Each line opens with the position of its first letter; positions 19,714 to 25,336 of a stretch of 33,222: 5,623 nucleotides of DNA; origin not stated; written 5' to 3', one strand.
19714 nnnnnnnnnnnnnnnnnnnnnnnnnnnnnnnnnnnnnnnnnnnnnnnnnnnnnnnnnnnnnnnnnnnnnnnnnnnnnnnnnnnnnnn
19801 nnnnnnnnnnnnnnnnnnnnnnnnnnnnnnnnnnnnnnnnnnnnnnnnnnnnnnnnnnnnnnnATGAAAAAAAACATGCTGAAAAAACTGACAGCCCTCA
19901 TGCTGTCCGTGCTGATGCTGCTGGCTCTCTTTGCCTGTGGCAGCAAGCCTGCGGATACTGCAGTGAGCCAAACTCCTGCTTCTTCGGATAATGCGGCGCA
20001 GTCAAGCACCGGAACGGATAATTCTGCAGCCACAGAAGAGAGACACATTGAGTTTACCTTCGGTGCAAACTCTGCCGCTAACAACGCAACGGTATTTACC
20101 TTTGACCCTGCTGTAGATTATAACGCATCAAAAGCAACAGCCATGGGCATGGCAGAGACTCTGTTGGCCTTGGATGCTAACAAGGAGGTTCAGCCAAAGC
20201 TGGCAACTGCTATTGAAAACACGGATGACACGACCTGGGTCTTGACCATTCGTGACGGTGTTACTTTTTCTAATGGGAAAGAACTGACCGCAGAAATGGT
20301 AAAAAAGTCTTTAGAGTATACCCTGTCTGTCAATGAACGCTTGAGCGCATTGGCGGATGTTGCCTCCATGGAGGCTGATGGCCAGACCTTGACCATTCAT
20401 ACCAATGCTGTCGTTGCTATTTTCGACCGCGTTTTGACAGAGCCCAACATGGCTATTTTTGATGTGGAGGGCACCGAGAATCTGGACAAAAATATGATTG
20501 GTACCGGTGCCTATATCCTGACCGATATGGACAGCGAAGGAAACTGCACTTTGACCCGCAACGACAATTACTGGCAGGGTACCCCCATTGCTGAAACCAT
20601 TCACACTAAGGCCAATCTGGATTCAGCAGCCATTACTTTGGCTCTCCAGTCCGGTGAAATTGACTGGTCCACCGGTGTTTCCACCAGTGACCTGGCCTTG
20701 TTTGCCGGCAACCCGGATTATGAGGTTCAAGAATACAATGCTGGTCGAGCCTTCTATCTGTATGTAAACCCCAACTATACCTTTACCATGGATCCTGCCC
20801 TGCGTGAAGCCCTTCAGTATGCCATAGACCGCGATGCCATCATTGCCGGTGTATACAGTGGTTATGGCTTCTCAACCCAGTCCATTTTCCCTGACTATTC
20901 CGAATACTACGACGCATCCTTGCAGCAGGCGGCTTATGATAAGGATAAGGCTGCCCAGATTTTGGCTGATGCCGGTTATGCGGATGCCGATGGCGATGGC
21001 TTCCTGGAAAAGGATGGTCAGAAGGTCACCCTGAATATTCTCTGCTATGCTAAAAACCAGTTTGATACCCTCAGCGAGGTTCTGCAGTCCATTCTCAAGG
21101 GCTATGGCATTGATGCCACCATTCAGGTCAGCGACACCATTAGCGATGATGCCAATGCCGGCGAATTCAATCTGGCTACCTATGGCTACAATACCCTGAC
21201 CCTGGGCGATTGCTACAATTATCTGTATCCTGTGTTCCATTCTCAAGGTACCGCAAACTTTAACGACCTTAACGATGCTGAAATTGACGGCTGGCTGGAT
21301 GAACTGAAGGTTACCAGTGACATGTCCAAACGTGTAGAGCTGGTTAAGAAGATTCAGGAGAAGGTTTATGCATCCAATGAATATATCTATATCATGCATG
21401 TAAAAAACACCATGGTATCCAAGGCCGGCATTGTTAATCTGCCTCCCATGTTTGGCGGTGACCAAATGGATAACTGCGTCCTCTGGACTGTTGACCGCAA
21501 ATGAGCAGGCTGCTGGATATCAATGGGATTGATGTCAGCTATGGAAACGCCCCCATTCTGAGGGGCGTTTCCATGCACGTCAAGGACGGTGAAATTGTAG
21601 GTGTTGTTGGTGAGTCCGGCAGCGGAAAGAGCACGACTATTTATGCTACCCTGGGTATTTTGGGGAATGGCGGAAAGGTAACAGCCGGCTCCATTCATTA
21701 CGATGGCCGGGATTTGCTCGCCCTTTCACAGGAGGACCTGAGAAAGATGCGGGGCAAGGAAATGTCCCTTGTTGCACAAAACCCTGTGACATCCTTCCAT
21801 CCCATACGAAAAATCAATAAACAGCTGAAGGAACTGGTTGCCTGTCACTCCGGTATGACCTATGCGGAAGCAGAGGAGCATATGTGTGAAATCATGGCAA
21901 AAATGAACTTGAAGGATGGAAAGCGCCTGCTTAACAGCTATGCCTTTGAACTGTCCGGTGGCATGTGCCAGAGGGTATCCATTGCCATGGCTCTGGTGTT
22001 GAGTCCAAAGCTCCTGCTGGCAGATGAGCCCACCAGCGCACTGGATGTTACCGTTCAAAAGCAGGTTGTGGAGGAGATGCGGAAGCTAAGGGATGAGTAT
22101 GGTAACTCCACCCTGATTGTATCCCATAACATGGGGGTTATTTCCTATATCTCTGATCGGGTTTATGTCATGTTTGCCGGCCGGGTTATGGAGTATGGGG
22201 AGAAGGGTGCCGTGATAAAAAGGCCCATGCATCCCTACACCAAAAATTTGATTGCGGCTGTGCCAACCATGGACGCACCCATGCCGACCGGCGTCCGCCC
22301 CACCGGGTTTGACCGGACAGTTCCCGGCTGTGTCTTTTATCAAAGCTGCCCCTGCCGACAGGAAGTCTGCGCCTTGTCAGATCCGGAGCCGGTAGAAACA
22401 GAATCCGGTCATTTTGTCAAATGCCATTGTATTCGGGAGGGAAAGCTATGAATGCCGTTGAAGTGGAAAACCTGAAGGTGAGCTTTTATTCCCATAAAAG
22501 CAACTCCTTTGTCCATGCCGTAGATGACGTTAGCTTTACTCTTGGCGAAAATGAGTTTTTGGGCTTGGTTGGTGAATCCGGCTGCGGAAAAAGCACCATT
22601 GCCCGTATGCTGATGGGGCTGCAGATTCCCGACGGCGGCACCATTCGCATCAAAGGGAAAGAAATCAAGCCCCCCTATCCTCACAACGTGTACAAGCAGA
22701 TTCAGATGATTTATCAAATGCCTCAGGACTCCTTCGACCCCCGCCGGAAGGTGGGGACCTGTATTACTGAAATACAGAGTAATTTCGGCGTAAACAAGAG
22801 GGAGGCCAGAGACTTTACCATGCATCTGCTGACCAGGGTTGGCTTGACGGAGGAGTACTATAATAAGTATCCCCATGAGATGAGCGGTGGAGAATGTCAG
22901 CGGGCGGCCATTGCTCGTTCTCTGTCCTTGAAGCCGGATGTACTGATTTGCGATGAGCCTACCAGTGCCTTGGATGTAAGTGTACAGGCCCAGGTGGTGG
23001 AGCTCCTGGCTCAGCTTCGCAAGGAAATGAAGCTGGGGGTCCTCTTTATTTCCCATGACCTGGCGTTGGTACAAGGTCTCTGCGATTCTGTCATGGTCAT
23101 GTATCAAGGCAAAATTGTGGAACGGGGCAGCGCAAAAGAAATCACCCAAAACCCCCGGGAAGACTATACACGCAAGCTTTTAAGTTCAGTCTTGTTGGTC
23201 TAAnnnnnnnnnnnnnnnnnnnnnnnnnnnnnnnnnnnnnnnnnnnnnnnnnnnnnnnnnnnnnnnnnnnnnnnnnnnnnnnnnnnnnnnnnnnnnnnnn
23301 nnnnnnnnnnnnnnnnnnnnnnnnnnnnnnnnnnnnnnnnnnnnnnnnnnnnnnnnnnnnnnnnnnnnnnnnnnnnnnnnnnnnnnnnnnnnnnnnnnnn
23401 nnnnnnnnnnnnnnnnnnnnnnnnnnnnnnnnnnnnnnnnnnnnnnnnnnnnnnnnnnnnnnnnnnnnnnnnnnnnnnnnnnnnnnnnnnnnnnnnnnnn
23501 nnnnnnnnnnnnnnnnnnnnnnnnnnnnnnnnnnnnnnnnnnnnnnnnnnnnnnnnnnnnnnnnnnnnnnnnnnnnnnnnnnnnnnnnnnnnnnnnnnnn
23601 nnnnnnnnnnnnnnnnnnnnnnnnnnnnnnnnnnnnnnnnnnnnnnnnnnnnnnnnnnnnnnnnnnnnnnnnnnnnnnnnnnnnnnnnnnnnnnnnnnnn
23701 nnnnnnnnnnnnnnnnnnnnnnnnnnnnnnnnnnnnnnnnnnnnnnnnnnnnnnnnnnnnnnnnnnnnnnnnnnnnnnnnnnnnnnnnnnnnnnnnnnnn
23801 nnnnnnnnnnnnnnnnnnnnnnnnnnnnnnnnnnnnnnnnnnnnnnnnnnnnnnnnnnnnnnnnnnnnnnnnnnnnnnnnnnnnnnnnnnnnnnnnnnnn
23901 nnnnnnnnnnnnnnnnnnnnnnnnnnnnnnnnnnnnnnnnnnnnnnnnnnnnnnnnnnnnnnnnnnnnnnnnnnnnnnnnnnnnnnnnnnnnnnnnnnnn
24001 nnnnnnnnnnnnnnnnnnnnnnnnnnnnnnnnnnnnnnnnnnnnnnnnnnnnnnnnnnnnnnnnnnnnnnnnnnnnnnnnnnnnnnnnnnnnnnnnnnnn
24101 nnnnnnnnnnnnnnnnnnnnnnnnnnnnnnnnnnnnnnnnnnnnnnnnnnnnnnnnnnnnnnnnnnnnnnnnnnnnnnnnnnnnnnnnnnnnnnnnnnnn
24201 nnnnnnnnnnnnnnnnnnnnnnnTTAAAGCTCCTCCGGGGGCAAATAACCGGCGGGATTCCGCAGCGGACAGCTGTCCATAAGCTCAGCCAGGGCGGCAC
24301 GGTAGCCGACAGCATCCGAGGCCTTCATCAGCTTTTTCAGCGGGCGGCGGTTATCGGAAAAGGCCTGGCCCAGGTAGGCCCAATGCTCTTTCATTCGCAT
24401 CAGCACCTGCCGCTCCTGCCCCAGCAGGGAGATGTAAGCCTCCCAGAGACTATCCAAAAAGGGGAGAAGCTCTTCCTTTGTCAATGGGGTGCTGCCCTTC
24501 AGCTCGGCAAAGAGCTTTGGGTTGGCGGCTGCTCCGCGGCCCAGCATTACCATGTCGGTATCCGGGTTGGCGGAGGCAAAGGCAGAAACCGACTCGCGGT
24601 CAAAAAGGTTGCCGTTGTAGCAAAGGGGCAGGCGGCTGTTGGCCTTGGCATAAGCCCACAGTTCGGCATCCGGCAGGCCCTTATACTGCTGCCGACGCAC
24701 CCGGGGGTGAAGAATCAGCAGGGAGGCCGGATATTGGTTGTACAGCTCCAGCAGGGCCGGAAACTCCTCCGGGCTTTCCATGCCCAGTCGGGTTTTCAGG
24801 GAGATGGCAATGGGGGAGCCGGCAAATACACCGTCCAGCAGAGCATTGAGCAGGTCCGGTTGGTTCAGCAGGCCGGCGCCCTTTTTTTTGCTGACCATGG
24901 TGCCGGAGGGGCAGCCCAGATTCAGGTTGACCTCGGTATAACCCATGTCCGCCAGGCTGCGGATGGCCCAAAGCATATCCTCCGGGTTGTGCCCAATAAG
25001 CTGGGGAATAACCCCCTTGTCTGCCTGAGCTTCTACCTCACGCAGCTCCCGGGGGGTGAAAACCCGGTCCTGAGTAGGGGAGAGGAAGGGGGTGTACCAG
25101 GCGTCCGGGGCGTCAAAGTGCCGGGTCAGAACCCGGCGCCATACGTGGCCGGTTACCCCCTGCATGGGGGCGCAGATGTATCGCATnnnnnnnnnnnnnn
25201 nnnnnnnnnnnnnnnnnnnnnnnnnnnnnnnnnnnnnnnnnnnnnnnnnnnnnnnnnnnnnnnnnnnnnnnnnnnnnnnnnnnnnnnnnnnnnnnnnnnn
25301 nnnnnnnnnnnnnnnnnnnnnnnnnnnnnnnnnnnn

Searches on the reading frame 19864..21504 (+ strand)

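Call 9: search_protein_families(library=pfam, proteins=[window:19864-21504:+])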
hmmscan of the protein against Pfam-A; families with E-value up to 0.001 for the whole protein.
window:19864-21504:+ (546 aa): 1 family
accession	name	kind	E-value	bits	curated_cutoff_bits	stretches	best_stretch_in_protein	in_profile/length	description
PF00496.27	SBP_bac_5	-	9.7e-73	245.8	32.4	1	108-464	1-367/368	Bacterial extracellular solute-binding proteins, family 5 Middle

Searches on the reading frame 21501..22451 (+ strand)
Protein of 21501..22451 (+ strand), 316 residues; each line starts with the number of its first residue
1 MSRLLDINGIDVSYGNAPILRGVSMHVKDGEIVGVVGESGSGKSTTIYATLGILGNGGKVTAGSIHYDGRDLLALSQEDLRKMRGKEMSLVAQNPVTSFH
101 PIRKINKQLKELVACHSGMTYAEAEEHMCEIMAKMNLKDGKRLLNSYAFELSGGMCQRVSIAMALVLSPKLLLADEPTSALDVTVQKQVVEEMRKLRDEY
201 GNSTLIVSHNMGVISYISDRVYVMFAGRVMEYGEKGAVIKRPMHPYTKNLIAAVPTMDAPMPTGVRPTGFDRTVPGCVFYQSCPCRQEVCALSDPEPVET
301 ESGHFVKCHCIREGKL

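Call 9: search_protein_families(library=pfam, proteins=[window:21501-22451:+])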
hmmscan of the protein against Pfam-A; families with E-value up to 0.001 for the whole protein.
window:21501-22451:+ (316 aa): 3 families
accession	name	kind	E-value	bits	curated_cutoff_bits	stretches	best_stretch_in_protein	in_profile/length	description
PF00005.33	ABC_tran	-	2.3e-28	100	25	1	20-179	1-137/137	ABC transporter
PF08352.17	oligo_HPY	-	5.5e-13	49.5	27.1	1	230-290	1-65/65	Oligopeptide/dipeptide transporter, C-terminal region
PF13304.12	AAA_21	-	1.3e-06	29.1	27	1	147-214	234-303/304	AAA domain, putative AbiEii toxin, Type IV TA system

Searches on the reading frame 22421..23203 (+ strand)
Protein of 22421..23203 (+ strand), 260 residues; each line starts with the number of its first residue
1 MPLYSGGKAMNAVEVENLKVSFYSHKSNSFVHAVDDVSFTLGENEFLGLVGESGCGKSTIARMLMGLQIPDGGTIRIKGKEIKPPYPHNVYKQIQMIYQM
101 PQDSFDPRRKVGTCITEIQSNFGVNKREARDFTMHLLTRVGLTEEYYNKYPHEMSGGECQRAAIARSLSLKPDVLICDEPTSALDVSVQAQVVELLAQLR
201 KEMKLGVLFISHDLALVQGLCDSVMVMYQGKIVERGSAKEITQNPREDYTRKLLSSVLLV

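Call 9: search_protein_families(library=pfam, proteins=[window:22421-23203:+])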
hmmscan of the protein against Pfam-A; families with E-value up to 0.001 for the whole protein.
window:22421-23203:+ (260 aa): 5 families
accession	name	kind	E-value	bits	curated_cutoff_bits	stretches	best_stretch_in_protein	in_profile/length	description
PF00005.33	ABC_tran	-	2e-31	109.9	25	1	35-182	2-137/137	ABC transporter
PF13304.12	AAA_21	-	1e-06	29.5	27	1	150-217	234-303/304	AAA domain, putative AbiEii toxin, Type IV TA system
PF13401.12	AAA_22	-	7.4e-06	26.7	27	1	45-210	6-121/130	AAA domain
PF02463.25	SMC_N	-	0.0002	21.3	40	0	44-220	24-205/220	RecF/RecN/SMC N terminal domain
PF20720.3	nSTAND3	-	0.00028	21.1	27.2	1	34-71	7-44/155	Novel STAND NTPase 3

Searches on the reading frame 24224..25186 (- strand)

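Call 10: search_protein_families(library=pfam, proteins=[window:24224-25186:-])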
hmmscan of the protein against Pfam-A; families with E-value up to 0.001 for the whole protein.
window:24224-25186:- (320 aa): 1 family
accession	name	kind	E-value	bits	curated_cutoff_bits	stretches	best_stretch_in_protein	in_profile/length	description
PF01207.24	Dus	-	2.7e-35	122.4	20.4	1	5-278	2-271/311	Dihydrouridine synthase (Dus)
